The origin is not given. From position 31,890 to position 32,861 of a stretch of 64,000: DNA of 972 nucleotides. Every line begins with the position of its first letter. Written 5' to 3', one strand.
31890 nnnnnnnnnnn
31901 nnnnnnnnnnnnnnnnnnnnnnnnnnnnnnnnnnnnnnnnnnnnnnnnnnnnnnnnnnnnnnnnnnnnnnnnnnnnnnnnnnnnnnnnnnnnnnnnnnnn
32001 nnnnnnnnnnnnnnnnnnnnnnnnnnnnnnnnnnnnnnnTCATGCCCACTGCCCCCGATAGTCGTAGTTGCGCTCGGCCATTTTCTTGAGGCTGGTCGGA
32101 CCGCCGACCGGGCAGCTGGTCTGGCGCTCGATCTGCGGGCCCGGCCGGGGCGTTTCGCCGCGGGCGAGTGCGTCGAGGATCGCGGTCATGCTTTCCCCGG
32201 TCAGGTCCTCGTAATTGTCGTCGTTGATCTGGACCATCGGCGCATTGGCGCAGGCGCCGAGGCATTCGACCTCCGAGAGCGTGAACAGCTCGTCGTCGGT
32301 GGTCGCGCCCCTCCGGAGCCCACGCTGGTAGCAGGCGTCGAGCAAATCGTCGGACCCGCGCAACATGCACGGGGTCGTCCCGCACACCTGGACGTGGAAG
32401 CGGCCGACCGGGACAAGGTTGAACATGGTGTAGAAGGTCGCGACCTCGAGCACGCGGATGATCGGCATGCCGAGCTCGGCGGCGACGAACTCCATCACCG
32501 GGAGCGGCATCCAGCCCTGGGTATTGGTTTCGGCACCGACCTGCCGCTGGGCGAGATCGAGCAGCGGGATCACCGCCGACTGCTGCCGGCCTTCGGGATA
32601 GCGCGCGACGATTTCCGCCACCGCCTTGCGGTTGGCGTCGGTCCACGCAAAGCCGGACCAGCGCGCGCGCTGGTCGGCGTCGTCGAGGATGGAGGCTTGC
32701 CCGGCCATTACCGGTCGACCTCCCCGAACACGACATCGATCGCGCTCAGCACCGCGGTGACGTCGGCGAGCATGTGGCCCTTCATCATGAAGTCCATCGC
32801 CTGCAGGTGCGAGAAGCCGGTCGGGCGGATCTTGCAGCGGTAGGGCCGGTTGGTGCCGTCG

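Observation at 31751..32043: Tandem pair of similar hydrophobic hairpin microproteins between nuoE and nuoF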

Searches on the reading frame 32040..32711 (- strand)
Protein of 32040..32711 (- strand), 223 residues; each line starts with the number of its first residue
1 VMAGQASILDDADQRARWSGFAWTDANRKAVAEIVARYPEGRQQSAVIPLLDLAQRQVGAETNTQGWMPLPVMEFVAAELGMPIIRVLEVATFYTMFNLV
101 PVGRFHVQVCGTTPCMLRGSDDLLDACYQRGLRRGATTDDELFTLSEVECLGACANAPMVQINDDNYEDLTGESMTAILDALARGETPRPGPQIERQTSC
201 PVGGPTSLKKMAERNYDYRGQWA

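Call 7: search_protein_families(library=pfam, proteins=[window:32040-32711:-], max_evalue=1)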
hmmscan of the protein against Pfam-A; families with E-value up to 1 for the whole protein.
window:32040-32711:- (223 aa): 1 family
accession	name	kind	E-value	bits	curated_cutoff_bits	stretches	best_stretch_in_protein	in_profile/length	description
PF01257.25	2Fe-2S_thioredx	-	6e-53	179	24.8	1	32-182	2-144/145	Thioredoxin-like [2Fe-2S] ferredoxin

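Call 67: search_solved_structures(query=window:32040-32711:-, max_evalue=1)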
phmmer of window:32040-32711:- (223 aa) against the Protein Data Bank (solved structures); distinct sequences matched with E-value up to 1: 54.
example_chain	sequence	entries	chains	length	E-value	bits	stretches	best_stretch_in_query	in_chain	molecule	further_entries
5xtb_O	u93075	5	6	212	5.9e-61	209.2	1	19-210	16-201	NADH dehydrogenase [ubiquinone] flavoprotein 2, mitochondrial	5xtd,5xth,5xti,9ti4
9cwt_O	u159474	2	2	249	7.8e-61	208.8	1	18-210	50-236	NADH dehydrogenase [ubiquinone] flavoprotein 2, mitochondrial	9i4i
5ldw_E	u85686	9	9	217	1.1e-60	208.3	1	14-210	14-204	NADH dehydrogenase [ubiquinone] flavoprotein 2, mitochondrial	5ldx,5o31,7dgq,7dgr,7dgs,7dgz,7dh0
5lnk_2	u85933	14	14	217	1.3e-60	208.1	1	18-210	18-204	Mitochondrial complex I, 24 kDa subunit | NADH dehydrogenase [ubiquinone] flavoprotein 2, mitochondrial | NDUFV2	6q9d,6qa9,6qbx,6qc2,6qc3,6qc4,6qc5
7v2c_O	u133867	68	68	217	1.3e-60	208.1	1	18-210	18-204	NADH dehydrogenase [ubiquinone] flavoprotein 2, mitochondrial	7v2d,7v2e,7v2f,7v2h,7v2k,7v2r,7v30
9w2u_E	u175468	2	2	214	1.3e-60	208.1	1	19-210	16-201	NADH dehydrogenase [ubiquinone] flavoprotein 2, mitochondrial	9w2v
7zd6_2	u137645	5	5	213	1.6e-60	207.8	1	19-210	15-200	NADH dehydrogenase [ubiquinone] flavoprotein 2, mitochondrial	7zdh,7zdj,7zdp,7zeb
5lc5_E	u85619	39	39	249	1.7e-60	207.7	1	14-210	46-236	NADH dehydrogenase [ubiquinone] flavoprotein 2, mitochondrial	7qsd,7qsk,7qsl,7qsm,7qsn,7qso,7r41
6zk9_2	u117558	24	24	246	1.9e-60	207.5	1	18-210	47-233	Mitochondrial complex I, 24 kDa subunit | Uncharacterized protein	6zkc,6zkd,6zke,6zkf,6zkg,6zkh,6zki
5gpn_d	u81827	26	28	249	2e-60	207.5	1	18-210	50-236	NADH dehydrogenase [ubiquinone] flavoprotein 2, mitochondrial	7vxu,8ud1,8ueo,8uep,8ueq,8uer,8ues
8uca_V2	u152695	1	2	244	2.7e-60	207.1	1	18-210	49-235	NADH dehydrogenase [ubiquinone] flavoprotein 2, mitochondrial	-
7ak5_E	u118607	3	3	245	2.7e-60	207.1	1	18-210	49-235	NADH dehydrogenase [ubiquinone] flavoprotein 2, mitochondrial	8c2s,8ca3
6g2j_E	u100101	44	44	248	2.8e-60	207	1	18-210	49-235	NADH dehydrogenase [ubiquinone] flavoprotein 2, mitochondrial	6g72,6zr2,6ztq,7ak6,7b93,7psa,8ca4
5gup_E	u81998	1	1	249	4.2e-60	206.4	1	21-210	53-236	NADH dehydrogenase [ubiquinone] flavoprotein 2, mitochondrial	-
8b9z_E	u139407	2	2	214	3.8e-58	200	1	21-210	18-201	NADH dehydrogenase (Ubiquinone) 24 kDa subunit, isoform A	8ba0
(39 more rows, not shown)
